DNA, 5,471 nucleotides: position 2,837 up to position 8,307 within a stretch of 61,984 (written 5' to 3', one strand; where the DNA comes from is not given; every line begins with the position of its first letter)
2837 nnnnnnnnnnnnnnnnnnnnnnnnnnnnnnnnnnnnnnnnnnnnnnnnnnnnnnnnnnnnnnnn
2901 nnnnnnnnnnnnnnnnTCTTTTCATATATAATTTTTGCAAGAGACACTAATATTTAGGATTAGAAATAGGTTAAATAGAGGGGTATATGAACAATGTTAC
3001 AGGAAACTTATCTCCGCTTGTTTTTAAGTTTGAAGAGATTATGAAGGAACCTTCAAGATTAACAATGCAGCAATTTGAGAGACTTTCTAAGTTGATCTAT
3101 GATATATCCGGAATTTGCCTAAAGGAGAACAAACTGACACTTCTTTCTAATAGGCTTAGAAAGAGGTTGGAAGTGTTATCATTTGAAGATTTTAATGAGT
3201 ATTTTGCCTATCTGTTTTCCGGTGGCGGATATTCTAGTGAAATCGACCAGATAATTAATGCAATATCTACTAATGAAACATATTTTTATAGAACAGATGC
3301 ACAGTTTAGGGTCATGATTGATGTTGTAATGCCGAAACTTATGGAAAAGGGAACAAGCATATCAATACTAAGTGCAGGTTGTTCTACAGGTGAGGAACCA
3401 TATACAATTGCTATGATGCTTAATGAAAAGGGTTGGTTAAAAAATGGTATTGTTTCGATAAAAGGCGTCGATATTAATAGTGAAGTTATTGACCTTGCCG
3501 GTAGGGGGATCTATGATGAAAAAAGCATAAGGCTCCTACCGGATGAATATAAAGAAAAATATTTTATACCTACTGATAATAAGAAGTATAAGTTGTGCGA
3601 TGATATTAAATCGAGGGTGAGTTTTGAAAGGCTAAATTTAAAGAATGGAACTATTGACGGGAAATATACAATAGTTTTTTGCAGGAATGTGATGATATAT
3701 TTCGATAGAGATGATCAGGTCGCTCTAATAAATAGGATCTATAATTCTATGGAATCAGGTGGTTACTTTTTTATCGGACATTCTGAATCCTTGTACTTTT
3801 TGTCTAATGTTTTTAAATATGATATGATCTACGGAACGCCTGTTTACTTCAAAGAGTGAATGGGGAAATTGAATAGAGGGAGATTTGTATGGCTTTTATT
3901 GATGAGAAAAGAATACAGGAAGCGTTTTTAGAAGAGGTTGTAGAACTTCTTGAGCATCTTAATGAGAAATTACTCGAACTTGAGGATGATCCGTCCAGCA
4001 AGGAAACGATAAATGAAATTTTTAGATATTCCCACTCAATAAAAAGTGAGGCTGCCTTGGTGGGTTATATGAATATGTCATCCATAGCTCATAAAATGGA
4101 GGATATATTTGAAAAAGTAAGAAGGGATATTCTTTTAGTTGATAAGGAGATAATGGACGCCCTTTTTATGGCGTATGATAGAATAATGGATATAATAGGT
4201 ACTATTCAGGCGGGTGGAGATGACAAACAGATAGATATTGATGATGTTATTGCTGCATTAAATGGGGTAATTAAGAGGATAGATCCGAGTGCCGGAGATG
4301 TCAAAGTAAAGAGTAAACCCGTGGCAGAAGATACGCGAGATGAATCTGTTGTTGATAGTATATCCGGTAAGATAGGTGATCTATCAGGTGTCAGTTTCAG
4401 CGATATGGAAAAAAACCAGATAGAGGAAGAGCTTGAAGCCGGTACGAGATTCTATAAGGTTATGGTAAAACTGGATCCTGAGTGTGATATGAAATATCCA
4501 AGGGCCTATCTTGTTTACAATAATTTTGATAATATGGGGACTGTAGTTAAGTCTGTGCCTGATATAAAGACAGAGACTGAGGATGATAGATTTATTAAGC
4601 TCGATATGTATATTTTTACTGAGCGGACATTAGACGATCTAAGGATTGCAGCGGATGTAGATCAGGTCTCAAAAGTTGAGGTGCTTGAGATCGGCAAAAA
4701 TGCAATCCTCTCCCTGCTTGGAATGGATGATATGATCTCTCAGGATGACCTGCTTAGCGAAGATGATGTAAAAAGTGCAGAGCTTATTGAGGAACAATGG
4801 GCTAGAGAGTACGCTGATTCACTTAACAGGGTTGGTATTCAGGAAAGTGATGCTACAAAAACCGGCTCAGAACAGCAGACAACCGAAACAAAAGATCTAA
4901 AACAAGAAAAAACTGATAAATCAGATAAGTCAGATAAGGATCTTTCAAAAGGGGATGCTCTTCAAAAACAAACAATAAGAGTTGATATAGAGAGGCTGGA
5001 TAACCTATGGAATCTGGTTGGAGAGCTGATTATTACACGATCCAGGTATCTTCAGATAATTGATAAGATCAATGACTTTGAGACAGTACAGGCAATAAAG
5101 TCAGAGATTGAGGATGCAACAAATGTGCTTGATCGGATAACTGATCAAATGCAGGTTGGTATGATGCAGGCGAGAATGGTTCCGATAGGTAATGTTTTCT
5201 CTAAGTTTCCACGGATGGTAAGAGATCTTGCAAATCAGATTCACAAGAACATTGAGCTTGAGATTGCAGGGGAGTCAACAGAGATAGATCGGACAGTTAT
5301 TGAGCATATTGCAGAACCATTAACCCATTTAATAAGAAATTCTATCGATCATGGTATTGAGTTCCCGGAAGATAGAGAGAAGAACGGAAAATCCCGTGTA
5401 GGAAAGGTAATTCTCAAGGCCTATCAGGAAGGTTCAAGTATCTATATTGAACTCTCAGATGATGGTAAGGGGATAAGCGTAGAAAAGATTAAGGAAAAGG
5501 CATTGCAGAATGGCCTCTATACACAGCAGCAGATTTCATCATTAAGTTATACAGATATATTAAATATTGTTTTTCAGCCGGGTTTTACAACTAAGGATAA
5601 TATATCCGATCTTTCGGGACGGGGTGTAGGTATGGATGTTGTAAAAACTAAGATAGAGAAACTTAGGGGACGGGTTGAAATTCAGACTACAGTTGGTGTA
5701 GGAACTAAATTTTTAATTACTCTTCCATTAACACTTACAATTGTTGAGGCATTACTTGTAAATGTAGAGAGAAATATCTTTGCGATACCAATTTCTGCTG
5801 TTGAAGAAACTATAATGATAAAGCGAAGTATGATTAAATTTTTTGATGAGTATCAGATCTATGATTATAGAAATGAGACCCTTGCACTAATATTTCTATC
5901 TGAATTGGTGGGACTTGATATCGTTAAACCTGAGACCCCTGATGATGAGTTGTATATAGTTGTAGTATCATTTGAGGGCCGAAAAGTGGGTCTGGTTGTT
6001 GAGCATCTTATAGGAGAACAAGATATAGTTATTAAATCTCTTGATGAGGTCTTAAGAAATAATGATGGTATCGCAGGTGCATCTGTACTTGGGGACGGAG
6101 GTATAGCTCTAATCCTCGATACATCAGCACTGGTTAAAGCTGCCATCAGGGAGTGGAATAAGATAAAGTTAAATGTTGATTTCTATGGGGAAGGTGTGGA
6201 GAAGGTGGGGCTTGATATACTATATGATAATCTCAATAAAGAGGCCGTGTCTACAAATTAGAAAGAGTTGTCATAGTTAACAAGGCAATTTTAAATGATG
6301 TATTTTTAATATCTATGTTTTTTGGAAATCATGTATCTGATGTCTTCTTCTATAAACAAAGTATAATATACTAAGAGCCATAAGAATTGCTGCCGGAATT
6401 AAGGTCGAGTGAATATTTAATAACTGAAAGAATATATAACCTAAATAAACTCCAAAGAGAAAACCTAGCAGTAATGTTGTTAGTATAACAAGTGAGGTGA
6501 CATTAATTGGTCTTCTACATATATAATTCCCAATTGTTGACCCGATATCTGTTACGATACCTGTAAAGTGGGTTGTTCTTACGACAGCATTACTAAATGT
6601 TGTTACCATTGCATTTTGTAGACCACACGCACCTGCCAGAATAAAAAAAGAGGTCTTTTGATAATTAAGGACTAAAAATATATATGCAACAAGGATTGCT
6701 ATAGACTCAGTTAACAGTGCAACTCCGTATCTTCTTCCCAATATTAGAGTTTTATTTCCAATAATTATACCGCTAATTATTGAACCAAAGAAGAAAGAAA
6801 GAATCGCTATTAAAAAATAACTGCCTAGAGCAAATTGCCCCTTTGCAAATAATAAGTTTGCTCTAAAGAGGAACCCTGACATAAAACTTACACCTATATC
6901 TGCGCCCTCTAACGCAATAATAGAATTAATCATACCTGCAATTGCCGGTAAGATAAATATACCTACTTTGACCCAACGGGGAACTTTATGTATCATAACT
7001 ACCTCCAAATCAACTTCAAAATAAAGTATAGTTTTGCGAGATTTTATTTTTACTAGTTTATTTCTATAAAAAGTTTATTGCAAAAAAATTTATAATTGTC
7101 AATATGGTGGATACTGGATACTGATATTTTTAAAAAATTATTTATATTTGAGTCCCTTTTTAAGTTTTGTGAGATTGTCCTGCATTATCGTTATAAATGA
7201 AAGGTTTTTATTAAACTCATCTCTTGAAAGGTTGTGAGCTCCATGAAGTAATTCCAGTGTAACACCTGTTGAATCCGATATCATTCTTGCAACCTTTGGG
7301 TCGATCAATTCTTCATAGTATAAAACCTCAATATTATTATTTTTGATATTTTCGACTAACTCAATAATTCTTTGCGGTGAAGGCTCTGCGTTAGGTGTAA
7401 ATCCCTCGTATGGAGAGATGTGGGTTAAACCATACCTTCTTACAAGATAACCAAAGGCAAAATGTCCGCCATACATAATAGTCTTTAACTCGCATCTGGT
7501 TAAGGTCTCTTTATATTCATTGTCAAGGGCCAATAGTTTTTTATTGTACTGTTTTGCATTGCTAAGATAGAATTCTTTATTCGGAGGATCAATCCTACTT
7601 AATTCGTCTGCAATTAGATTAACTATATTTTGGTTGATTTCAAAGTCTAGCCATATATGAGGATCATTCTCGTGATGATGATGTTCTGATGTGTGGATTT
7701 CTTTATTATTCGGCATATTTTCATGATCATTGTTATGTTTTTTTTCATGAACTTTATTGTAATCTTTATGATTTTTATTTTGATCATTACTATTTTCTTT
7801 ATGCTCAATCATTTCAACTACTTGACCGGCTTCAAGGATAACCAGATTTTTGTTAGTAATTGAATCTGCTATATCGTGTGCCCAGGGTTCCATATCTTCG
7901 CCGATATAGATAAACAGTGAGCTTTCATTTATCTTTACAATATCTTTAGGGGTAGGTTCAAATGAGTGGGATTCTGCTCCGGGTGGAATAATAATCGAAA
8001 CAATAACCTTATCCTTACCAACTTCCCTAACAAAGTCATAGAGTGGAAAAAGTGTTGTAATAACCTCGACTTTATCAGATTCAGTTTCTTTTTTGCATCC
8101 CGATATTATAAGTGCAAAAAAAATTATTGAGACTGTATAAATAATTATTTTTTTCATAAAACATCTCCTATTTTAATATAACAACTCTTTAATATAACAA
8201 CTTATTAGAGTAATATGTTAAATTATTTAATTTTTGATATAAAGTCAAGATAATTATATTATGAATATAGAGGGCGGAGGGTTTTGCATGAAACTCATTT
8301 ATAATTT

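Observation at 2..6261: Dedicated Hsp70 / J-HEAT chaperone pair translationally coupled to a cheW-cheR-cheA cassette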

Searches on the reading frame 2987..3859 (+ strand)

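Call 3: search_protein_families(library=pfam, proteins=[window:2987-3859:+], max_evalue=0.01)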
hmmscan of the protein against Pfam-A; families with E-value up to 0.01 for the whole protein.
window:2987-3859:+ (290 aa): 4 families
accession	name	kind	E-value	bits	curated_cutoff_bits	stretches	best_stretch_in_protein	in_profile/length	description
PF01739.24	CheR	-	4.8e-53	179.9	27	1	96-276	1-186/195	CheR methyltransferase, SAM binding domain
PF03705.20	CheR_N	-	2.2e-13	50.1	27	1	29-78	2-51/53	CheR methyltransferase, all-alpha domain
PF13489.12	Methyltransf_23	-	8.7e-05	22.7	27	1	108-263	7-116/164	Methyltransferase domain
PF13649.12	Methyltransf_25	-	0.0013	19.8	27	0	210-259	47-97/97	Methyltransferase domain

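Call 4: search_protein_families(library=ncbifam, proteins=[window:2987-3859:+], max_evalue=0.01)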
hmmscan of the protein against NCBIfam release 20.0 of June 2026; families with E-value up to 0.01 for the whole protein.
window:2987-3859:+ (290 aa): 3 families
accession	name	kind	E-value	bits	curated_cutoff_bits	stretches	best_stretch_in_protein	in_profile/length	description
NF007902.0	PRK10611.1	equivalog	1.2e-50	172.4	435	1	18-277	15-274/287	protein-glutamate O-methyltransferase CheR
TIGR02021.1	BchM-ChlM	equivalog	0.0004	19.9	158.9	0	206-256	100-148/218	magnesium protoporphyrin IX methyltransferase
NF008405.0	PRK11207.1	equivalog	0.0053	16.2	218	0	213-263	82-132/198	tellurite resistance methyltransferase TehB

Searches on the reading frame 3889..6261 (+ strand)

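Call 3: search_protein_families(library=pfam, proteins=[window:3889-6261:+], max_evalue=0.01)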
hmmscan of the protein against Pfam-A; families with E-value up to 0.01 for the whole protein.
window:3889-6261:+ (790 aa): 5 families
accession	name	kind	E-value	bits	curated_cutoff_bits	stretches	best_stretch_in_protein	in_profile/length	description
PF01584.24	CheW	-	2.3e-24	86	23.5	1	621-750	2-135/138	CheW-like domain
PF02895.20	H-kinase_dim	-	1.7e-17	64.1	23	1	361-427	2-67/68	Signal transducing histidine kinase, homodimeric domain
PF02518.31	HATPase_c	-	6.5e-16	59.2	26.4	1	476-615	4-110/111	Histidine kinase-, DNA gyrase B-, and HSP90-like ATPase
PF01627.28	Hpt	-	1.4e-11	44.9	24.6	1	11-92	4-74/84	Hpt domain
PF07194.16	P2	-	1.9e-11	44.3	23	1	189-265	2-79/81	P2 response regulator binding domain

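Call 4: search_protein_families(library=ncbifam, proteins=[window:3889-6261:+], max_evalue=0.01)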
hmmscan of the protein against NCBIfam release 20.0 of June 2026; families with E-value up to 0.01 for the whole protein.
window:3889-6261:+ (790 aa): 22 families
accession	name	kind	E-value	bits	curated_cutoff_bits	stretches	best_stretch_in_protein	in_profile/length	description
NF041336.1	CheA_Halo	equivalog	1.9e-132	443.2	950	2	305-747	236-665/666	chemotaxis protein CheA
NF007835.0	PRK10547.1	equivalog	8e-115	384.9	793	2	283-750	204-658/670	chemotaxis protein CheA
NF010411.0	PRK13837.1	equivalog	2.2e-08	32.6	647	1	556-616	622-677/828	two-component system VirA-like sensor kinase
NF008298.1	PRK11086.1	subfamily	3.7e-08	32.3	520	1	558-614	474-525/529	DcuS/MalK family sensor histidine kinase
NF047874.1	MASE3_PAS_HK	subfamily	4.4e-07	29.1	560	1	575-620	586-631/655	MASE3 domain-containing sensor histidine kinase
NF007688.0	PRK10364.1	equivalog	5.6e-07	28.7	479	1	556-616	398-453/460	two-component system sensor histidine kinase ZraS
NF008468.0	PRK11360.1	equivalog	1.3e-06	27.1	646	1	557-615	556-609/616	two-component system sensor histidine kinase AtoS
NF038348.1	T2SS_HK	subfamily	3.4e-06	25.8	450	1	555-614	517-573/574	histidine kinase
NF046044.1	PnpS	equivalog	3.9e-06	26.1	400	1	575-613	352-390/390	two-component system histidine kinase PnpS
NF045595.1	HK_scytonemin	equivalog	8.4e-06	24.4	865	1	566-614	587-635/637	scytonemin biosynthesis sensor histidine kinase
NF041947.1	LuxQ_Vibrio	equivalog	4.2e-05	21.6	1200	1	558-620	639-702/843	quorum-sensing autoinducer 2 sensor kinase/phosphatase LuxQ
TIGR02916.1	PEP_his_kin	equivalog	6.2e-05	21.8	300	0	407-537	517-631/679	XrtA/PEP-CTERM system histidine kinase PrsK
TIGR02966.1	phoR_proteo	equivalog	0.00045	19.3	334.2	0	573-611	294-332/333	phosphate regulon sensor histidine kinase PhoR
NF011874.0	PRK15347.1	equivalog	0.00049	18.2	852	0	561-616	564-616/921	two component system sensor kinase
NF046026.1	HisKinCckACaul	equivalog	0.00082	17.6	1000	1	555-617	476-535/678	cell cycle histidine kinase CckA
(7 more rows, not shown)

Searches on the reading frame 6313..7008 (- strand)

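Call 3: search_protein_families(library=pfam, proteins=[window:6313-7008:-], max_evalue=0.01)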
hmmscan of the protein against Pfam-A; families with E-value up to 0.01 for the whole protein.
window:6313-7008:- (231 aa): 1 family
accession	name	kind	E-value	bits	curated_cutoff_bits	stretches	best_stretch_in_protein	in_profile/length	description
PF06912.16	DUF1275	-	1.2e-25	90.9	25.4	1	18-214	3-192/193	Protein of unknown function (DUF1275)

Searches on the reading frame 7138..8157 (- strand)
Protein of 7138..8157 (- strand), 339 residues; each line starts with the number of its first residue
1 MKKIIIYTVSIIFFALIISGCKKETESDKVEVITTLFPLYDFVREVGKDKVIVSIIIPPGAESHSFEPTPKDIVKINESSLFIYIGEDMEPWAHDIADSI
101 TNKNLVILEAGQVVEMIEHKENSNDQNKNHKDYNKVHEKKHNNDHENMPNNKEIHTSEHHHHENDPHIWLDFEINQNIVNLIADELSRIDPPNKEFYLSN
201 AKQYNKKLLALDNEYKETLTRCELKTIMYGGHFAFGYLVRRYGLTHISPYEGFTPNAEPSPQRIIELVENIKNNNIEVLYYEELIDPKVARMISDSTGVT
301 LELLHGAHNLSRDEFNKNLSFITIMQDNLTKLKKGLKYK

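Call 3: search_protein_families(library=pfam, proteins=[window:7138-8157:-], max_evalue=0.01)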
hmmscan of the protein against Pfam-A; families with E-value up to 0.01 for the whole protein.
window:7138-8157:- (339 aa): 1 family
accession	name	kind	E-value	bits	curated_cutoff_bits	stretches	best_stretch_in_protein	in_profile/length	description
PF01297.22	ZnuA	-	2.5e-72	243.9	29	1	32-334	1-262/263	Zinc-uptake complex component A periplasmic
